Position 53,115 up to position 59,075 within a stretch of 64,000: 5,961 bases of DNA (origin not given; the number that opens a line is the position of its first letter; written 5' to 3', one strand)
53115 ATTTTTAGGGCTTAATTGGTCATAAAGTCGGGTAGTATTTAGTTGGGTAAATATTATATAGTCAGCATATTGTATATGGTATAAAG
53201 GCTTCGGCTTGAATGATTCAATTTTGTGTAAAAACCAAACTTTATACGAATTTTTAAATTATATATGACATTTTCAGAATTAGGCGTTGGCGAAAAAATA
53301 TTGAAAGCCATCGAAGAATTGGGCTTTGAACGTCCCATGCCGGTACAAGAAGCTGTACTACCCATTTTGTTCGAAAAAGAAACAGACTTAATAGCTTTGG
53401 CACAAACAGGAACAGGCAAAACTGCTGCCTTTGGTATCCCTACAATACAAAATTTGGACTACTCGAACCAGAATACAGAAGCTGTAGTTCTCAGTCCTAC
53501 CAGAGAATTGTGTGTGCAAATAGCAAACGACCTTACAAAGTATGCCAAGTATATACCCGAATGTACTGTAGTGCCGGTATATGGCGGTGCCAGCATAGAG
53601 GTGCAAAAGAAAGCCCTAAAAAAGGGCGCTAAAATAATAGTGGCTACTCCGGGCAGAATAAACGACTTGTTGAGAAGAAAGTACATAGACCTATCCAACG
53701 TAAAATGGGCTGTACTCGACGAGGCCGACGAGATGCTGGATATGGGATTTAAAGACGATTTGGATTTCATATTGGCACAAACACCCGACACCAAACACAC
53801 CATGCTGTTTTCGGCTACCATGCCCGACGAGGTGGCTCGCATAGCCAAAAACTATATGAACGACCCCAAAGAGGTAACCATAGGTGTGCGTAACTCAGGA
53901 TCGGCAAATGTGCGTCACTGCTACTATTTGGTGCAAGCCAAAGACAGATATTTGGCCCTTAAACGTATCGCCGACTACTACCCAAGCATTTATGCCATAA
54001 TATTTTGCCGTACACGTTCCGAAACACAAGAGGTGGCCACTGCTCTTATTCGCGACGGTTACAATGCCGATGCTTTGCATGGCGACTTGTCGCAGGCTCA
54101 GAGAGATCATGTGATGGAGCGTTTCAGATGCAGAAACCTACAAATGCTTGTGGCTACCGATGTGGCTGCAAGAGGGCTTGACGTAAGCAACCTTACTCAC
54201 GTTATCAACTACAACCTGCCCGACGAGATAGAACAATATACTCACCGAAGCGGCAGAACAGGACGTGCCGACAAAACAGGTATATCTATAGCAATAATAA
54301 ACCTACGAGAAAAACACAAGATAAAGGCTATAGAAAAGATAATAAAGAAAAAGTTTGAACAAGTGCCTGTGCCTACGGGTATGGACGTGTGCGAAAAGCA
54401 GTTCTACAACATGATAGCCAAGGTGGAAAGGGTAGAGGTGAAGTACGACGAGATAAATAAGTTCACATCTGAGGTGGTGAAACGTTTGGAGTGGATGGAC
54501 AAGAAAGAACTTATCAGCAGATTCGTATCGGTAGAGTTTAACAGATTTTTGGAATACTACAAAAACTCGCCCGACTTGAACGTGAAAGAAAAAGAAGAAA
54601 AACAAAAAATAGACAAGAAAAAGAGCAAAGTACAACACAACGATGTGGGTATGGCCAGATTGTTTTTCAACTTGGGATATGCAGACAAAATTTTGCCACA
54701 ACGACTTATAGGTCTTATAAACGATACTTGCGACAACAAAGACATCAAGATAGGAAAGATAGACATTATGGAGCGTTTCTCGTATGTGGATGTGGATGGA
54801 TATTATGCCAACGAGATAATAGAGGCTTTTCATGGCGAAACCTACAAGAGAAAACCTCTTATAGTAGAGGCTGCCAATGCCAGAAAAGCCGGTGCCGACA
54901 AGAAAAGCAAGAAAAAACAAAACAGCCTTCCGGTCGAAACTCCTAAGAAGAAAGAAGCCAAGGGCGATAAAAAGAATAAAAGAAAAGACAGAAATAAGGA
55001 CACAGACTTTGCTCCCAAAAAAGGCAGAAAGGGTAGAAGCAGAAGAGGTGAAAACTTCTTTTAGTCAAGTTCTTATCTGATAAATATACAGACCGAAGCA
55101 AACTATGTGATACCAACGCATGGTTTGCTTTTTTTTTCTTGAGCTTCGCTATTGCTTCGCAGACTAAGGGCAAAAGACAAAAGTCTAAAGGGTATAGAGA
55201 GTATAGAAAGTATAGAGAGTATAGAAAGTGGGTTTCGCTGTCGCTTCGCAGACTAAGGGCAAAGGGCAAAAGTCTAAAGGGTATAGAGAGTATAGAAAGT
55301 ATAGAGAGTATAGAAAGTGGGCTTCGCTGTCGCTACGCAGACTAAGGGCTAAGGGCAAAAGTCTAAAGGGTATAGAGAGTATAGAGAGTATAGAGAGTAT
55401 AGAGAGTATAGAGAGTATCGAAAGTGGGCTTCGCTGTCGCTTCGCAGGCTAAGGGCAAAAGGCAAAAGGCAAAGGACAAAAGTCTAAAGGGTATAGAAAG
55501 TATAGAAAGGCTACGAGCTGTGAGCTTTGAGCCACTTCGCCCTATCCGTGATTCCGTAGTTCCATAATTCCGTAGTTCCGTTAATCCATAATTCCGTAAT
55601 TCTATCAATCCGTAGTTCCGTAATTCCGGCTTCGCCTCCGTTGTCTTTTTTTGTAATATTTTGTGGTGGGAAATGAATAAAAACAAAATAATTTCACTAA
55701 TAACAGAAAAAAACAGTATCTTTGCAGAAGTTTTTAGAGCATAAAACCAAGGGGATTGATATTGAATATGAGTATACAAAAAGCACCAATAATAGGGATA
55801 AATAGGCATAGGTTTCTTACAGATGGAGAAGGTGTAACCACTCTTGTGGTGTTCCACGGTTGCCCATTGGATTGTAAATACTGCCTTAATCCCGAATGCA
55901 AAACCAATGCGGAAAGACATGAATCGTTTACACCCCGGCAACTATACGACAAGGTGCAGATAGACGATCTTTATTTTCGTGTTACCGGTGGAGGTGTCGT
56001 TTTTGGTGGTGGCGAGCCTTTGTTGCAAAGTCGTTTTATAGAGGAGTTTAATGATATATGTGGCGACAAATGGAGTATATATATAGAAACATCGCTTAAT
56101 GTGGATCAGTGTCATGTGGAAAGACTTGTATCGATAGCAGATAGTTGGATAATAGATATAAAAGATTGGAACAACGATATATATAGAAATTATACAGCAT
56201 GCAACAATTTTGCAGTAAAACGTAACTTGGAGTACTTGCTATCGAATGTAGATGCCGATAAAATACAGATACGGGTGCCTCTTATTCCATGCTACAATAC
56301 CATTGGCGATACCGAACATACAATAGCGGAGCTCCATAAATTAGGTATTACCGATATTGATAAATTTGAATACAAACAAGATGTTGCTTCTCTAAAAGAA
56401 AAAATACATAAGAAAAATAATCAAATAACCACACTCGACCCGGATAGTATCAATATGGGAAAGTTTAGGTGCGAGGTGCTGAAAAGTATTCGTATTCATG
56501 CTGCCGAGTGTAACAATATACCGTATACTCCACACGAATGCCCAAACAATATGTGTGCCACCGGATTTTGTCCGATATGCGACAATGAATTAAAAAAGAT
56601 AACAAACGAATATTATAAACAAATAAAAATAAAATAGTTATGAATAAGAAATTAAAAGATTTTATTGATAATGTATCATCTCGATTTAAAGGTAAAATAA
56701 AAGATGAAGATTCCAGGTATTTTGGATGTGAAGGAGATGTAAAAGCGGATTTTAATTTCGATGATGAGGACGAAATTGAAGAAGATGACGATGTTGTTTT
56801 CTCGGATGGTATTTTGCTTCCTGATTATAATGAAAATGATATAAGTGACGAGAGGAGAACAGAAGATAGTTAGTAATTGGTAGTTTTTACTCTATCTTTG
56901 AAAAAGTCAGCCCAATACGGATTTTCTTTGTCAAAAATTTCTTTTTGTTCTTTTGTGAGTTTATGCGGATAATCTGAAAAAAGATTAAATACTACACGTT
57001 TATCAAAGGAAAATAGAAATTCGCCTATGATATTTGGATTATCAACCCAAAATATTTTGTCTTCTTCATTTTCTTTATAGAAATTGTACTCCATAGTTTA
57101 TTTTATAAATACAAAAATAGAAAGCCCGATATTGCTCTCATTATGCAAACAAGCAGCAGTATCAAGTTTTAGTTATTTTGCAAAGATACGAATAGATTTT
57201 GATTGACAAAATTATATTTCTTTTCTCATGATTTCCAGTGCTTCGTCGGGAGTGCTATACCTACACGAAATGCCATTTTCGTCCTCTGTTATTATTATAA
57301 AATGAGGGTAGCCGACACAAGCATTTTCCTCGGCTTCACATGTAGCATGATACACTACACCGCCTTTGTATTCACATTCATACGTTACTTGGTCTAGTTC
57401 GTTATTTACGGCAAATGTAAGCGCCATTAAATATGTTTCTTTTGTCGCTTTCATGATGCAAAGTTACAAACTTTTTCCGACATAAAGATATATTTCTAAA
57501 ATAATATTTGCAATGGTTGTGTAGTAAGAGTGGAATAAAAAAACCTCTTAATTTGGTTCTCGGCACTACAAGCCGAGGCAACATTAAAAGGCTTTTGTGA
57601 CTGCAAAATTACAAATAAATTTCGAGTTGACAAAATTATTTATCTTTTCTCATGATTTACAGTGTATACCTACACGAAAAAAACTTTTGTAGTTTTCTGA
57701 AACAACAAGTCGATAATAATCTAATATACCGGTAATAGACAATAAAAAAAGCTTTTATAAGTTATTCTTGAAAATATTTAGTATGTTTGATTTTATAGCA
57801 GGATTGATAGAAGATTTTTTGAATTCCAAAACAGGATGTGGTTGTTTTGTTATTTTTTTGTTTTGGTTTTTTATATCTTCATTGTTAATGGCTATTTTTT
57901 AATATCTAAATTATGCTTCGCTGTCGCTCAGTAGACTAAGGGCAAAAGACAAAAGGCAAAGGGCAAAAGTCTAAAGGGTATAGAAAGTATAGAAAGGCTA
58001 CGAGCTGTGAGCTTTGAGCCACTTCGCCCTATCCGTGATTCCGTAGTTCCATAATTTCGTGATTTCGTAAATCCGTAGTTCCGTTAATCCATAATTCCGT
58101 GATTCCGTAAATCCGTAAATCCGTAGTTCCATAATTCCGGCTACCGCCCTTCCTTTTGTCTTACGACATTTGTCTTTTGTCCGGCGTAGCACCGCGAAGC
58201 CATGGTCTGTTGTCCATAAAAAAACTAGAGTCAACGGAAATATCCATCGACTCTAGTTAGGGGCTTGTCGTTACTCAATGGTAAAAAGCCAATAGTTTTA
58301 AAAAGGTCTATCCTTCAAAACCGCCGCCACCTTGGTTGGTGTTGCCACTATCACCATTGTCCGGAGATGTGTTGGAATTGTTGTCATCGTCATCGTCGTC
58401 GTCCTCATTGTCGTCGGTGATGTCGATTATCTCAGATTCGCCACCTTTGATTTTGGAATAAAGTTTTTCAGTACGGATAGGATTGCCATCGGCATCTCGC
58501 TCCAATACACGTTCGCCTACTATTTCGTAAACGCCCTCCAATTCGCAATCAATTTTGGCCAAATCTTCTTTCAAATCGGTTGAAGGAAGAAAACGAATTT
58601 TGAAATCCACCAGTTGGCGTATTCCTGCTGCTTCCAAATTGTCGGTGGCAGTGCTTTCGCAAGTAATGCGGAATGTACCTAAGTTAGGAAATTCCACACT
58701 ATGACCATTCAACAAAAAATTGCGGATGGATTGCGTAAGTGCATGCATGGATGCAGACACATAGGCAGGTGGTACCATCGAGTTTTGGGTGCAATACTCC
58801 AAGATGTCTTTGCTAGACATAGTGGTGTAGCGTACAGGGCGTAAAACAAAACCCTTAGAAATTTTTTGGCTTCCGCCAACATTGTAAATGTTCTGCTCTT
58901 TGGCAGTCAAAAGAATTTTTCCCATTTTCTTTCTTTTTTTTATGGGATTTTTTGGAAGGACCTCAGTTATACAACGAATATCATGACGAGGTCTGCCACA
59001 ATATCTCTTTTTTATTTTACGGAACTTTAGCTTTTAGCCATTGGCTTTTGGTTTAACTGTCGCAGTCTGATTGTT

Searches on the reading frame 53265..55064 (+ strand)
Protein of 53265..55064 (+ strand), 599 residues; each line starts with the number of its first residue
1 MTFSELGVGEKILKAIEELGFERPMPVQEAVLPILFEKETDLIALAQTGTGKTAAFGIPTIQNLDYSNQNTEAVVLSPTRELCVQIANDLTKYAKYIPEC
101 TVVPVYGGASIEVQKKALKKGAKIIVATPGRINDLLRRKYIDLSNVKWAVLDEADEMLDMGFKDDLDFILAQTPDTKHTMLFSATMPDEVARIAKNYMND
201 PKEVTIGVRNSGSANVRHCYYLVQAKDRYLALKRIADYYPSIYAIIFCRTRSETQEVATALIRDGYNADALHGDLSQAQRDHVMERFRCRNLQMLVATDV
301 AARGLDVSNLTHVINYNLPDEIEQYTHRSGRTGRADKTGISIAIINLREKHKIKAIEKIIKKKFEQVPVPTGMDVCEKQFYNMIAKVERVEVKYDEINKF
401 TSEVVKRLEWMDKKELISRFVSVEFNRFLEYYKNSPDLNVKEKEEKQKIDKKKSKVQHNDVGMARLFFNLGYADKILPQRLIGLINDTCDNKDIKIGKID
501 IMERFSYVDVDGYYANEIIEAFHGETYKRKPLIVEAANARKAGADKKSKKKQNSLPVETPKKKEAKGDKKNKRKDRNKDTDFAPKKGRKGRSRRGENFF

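Call 16: search_protein_families(library=pfam, proteins=[window:53265-55064:+])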
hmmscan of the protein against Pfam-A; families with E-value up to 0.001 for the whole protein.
window:53265-55064:+ (599 aa): 4 families
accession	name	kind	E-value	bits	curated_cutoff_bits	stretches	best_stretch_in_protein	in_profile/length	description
PF00270.35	DEAD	-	5.5e-47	160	26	1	26-192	2-166/167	DEAD/DEAH box helicase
PF00271.37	Helicase_C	-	1.4e-30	106.2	23.5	1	244-335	18-109/110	Helicase conserved C-terminal domain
PF03880.21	DbpA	-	1.4e-16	60.8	25.6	1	465-535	1-71/72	DbpA RNA binding domain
PF04851.21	ResIII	-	1.2e-06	29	22.5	1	29-155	20-135/164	Type III restriction enzyme, res subunit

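Call 52: find_encoding_contigs(protein=window:53265-55064:+, flank=4000, max_places=10)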
Protein window:53265-55064:+ (599 aa): 8 contigs read that carry it; 3 places shown.
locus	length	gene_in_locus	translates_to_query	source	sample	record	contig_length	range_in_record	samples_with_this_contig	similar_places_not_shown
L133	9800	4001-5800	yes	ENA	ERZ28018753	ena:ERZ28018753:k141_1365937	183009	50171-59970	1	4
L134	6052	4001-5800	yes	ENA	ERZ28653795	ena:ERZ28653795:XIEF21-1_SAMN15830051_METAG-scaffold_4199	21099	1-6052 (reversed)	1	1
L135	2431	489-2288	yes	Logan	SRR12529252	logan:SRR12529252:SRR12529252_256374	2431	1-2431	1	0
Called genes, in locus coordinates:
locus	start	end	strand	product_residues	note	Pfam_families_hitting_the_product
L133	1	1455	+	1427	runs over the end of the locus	PF25778:DUF7948, PF00801:PKD (weak), PF18911:PKD_4, PF13573:SprB (faint), PF13585:CHU_C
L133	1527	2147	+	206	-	PF01300:Sua5_yciO_yrdC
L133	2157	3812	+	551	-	PF02463:SMC_N, PF13175:AAA_15, PF13476:AAA_23, PF13304:AAA_21 (faint)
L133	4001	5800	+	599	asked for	PF04851:ResIII (weak), PF00270:DEAD, PF00271:Helicase_C, PF28538:Helicase_helical, PF03880:DbpA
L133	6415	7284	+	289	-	PF13353:Fer4_12, PF04055:Radical_SAM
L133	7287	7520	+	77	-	-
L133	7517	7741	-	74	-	PF24723:DUF7675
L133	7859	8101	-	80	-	-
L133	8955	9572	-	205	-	PF18291:HU-HIG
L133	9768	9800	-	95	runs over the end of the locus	-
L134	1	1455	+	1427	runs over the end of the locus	PF25778:DUF7948, PF00801:PKD (weak), PF18911:PKD_4, PF13573:SprB (faint), PF13585:CHU_C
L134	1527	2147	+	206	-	PF01300:Sua5_yciO_yrdC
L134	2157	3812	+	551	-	PF02463:SMC_N, PF13175:AAA_15, PF13476:AAA_23, PF13304:AAA_21 (faint)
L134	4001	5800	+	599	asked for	PF04851:ResIII (weak), PF00270:DEAD, PF00271:Helicase_C, PF28538:Helicase_helical, PF03880:DbpA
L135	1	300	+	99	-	?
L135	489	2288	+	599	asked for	PF04851:ResIII (weak), PF00270:DEAD, PF00271:Helicase_C, PF28538:Helicase_helical, PF03880:DbpA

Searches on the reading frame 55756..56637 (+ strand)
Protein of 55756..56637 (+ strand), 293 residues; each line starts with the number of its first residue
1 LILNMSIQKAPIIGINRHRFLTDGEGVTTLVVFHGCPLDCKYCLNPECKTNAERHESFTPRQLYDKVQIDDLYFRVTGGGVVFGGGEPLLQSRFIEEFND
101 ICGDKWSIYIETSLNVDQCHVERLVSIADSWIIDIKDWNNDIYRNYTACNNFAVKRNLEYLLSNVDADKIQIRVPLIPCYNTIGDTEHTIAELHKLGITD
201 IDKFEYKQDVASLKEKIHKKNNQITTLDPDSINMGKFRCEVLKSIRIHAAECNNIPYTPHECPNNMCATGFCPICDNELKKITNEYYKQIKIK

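Call 16: search_protein_families(library=pfam, proteins=[window:55756-56637:+])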
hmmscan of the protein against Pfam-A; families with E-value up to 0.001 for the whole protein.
window:55756-56637:+ (293 aa): 2 families
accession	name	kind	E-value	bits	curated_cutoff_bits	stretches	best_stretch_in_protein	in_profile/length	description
PF04055.27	Radical_SAM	-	5.9e-12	46.5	29.5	1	31-167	2-143/166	Radical SAM superfamily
PF13353.11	Fer4_12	-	1.7e-09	38.6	22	1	23-98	2-73/137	4Fe-4S single cluster domain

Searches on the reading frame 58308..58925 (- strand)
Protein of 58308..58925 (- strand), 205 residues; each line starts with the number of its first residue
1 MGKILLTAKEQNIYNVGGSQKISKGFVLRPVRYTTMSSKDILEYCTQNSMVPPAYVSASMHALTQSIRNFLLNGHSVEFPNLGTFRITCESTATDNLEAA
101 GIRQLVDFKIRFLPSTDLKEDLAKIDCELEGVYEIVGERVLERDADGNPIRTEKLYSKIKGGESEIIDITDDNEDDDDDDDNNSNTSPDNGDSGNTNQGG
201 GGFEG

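Call 16: search_protein_families(library=pfam, proteins=[window:58308-58925:-])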
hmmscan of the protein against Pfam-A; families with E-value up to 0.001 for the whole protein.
window:58308-58925:- (205 aa): 1 family
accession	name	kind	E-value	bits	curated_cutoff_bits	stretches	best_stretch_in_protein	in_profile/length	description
PF18291.6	HU-HIG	-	2.9e-15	56.9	26.2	1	23-125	19-121/125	HU domain fused to wHTH, Ig, or Glycine-rich motif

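Call 53: find_encoding_contigs(protein=window:58308-58925:-, flank=4000, max_places=10)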
Protein window:58308-58925:- (205 aa): 8 contigs read that carry it; 4 places shown.
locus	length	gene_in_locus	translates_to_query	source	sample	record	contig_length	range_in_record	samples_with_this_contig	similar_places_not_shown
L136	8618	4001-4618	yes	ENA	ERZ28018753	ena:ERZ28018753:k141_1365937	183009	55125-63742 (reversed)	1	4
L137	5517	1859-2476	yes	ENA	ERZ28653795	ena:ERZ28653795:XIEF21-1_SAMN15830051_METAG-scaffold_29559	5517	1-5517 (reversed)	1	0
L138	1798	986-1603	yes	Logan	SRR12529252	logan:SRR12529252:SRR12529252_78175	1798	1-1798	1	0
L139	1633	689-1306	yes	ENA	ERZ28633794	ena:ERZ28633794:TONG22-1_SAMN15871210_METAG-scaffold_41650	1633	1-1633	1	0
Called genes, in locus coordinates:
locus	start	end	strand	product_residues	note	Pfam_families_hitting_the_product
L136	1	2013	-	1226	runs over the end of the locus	PF01844:HNH, PF13395:HNH_4, PF14279:HNH_5 (weak), PF18541:RuvC_III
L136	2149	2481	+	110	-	-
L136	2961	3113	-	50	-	-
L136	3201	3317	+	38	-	-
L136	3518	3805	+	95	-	-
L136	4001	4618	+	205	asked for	PF18291:HU-HIG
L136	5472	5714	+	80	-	-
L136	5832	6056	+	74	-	PF24723:DUF7675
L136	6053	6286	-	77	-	-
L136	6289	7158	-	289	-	PF13353:Fer4_12, PF04055:Radical_SAM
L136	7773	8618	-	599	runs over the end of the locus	PF04851:ResIII (weak), PF00270:DEAD, PF00271:Helicase_C, PF28538:Helicase_helical, PF03880:DbpA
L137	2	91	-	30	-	?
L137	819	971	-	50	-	-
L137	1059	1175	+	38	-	-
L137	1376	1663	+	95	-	-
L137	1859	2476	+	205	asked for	PF18291:HU-HIG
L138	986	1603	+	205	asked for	PF18291:HU-HIG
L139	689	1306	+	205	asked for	PF18291:HU-HIG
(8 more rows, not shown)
